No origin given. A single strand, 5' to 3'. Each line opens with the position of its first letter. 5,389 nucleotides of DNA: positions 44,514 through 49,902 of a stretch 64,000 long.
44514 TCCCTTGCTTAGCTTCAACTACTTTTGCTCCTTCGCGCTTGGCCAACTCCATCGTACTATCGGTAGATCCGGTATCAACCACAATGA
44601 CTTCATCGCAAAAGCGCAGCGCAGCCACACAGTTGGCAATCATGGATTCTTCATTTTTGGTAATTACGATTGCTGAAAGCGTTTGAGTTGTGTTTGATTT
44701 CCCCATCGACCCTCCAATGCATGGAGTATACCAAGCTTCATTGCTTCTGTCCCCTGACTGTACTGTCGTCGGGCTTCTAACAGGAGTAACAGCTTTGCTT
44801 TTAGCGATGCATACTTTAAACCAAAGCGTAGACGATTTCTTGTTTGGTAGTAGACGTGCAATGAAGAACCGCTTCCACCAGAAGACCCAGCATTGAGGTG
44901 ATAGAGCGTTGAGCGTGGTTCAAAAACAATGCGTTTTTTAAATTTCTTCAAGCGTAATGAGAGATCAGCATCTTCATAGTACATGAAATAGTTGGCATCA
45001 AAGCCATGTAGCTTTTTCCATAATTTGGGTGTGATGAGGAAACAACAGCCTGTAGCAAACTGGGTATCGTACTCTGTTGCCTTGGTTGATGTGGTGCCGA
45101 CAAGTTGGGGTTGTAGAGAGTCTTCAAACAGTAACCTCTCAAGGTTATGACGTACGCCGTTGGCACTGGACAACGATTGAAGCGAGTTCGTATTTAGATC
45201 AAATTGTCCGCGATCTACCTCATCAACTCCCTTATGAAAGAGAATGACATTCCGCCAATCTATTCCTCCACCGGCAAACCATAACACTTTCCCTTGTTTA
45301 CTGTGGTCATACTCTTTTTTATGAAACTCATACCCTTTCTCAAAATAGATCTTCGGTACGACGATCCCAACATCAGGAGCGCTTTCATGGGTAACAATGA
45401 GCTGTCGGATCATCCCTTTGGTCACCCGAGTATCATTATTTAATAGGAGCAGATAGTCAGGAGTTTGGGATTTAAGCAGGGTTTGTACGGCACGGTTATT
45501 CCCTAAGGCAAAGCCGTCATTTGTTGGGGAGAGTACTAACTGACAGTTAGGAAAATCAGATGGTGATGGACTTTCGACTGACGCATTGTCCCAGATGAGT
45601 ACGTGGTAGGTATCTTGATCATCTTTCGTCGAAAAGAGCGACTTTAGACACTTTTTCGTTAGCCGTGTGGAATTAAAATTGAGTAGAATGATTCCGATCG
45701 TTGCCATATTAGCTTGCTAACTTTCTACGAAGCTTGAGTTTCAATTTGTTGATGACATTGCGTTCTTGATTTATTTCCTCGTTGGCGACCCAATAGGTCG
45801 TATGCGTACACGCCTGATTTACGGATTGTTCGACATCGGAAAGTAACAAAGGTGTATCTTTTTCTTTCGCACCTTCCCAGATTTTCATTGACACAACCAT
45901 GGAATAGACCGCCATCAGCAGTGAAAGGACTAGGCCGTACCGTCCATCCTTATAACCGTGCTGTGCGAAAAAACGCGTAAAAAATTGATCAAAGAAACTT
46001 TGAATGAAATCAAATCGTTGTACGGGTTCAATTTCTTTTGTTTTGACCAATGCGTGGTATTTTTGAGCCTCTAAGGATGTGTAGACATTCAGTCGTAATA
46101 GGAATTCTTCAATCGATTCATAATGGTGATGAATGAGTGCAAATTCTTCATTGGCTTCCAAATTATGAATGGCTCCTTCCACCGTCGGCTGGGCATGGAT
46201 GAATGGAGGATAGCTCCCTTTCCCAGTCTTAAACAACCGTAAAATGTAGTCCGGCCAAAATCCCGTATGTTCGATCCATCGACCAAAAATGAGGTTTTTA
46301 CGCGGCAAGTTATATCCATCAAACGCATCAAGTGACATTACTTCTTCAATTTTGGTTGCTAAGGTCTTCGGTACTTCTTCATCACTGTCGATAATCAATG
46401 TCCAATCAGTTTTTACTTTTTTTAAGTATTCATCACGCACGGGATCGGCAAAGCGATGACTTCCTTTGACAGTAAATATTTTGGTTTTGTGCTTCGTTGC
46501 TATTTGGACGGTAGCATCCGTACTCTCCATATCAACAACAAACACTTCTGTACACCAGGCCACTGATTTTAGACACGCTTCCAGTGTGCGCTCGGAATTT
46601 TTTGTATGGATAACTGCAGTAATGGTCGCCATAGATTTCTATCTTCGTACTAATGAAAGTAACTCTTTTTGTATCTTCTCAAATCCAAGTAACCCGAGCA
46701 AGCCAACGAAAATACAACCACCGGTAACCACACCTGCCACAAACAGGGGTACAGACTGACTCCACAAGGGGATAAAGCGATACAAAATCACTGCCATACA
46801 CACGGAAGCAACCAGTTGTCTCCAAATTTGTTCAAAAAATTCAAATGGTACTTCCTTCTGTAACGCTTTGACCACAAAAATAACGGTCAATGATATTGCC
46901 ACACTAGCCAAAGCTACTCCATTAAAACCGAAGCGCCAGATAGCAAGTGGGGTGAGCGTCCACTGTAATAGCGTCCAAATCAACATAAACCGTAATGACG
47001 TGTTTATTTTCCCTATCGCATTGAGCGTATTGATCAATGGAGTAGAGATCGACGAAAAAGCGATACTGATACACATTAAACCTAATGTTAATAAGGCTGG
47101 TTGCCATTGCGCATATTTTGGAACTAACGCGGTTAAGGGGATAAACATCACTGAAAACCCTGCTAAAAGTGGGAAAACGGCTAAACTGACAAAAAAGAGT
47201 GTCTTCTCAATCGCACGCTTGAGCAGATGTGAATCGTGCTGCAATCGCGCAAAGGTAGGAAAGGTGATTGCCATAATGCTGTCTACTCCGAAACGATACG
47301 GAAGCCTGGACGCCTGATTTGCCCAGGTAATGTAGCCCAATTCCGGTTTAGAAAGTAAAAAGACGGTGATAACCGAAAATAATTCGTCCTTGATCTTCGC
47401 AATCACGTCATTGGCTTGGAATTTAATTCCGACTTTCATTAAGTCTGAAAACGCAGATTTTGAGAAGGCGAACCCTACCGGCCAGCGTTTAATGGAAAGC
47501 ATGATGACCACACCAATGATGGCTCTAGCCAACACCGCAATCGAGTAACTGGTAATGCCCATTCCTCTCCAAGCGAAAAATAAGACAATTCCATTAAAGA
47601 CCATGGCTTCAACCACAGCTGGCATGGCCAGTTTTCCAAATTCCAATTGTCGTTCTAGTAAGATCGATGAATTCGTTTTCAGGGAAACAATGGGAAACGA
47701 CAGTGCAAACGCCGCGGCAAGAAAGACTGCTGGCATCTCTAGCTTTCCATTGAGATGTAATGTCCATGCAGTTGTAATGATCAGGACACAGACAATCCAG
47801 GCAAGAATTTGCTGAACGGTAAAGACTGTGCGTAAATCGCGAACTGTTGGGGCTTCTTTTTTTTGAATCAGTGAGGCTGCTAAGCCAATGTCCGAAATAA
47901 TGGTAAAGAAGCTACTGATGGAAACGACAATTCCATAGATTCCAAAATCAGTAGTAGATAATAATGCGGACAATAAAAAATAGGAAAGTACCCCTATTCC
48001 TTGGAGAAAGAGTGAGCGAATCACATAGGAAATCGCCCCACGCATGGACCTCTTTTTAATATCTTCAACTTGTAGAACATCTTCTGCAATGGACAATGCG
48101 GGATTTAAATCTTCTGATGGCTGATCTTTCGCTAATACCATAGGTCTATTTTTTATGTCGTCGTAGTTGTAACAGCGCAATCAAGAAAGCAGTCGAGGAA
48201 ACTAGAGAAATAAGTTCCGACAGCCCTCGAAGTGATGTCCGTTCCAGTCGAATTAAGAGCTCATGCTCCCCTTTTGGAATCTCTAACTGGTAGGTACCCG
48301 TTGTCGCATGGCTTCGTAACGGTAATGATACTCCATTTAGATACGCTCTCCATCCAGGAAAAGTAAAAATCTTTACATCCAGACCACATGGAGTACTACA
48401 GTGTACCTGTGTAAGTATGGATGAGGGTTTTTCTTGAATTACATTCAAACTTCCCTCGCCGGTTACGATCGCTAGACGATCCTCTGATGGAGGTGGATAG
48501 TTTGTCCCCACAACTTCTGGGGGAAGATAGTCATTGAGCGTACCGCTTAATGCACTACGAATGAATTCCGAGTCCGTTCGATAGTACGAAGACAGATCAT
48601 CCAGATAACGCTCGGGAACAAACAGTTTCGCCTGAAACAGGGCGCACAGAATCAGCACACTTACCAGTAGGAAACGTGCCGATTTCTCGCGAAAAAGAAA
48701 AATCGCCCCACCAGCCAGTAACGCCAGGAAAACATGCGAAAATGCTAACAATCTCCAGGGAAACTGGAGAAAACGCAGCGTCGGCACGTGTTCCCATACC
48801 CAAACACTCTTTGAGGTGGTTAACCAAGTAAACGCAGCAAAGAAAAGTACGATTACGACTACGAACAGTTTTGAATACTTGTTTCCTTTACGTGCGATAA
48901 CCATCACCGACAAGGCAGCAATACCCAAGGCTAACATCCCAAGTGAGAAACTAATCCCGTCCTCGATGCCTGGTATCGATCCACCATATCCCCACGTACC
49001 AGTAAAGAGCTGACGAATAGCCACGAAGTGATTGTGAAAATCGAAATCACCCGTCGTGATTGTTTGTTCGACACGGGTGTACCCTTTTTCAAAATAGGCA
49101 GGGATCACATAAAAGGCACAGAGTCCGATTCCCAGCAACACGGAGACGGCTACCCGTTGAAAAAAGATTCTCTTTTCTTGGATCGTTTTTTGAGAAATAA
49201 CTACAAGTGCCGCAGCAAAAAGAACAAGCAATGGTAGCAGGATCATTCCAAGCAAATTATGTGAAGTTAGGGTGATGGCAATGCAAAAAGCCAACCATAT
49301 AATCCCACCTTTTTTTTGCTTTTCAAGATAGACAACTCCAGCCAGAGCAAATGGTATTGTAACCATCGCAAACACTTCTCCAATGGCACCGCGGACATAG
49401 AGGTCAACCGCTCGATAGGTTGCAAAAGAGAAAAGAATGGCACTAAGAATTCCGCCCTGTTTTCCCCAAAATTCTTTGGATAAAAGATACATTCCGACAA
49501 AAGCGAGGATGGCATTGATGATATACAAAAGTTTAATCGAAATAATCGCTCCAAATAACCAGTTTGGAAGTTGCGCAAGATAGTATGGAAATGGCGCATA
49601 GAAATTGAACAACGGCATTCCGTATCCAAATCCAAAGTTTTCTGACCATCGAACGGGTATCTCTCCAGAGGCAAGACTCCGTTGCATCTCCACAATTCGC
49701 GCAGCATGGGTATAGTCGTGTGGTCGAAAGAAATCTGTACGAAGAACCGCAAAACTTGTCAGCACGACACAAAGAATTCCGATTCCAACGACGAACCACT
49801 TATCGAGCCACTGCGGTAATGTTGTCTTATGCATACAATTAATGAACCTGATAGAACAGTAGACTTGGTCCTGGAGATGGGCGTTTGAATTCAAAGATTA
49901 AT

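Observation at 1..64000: One contiguous glycosylation island with about 16 GT-C-like polytopic membrane proteins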

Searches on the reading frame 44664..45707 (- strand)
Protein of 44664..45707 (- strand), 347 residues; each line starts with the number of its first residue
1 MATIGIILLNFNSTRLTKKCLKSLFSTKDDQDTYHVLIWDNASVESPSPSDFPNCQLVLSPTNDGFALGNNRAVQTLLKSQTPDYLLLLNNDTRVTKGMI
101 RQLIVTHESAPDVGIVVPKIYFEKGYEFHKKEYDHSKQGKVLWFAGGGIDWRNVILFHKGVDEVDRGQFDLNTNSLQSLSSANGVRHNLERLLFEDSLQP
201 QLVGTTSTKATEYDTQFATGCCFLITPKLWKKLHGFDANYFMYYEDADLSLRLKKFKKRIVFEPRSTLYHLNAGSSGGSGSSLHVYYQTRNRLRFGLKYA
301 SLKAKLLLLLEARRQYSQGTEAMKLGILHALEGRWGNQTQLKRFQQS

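Call 9: search_protein_families(library=pfam, proteins=[window:44664-45707:-], max_evalue=0.001)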
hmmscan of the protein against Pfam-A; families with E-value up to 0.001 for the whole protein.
window:44664-45707:- (347 aa): 2 families
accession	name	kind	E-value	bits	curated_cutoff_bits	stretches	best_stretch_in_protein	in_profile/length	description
PF00535.33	Glycos_transf_2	-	4.8e-05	23.8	23.3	1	6-133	2-135/168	Glycosyl transferase family 2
PF13632.12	Glyco_trans_2_3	-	0.00058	20.2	27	0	213-266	67-119/198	Glycosyl transferase family group 2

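Call 66: search_protein_families(library=ncbifam, proteins=[window:44664-45707:-], max_evalue=0.00001)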
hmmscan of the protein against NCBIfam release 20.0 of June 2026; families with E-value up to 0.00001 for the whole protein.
window:44664-45707:- (347 aa): 2 families
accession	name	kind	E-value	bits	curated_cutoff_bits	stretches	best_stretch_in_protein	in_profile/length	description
NF041875.1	EPS_EpsD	equivalog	1.5e-06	27.9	370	0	228-271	165-207/325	exopolysaccharide biosynthesis glycosyltransferase EpsD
TIGR01556.1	rhamnosyltran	subfamily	1.9e-06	27.3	200.55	0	193-271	125-201/281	rhamnosyltransferase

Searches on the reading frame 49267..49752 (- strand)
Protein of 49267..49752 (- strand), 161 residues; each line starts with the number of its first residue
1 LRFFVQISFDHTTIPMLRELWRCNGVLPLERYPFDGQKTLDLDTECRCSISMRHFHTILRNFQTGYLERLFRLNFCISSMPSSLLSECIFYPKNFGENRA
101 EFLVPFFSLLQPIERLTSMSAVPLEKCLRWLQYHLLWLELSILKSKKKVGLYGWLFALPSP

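Call 12: search_protein_families(library=pfam, proteins=[window:49267-49752:-], max_evalue=0.001)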
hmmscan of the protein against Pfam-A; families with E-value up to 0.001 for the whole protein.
window:49267-49752:- (161 aa): 0 families
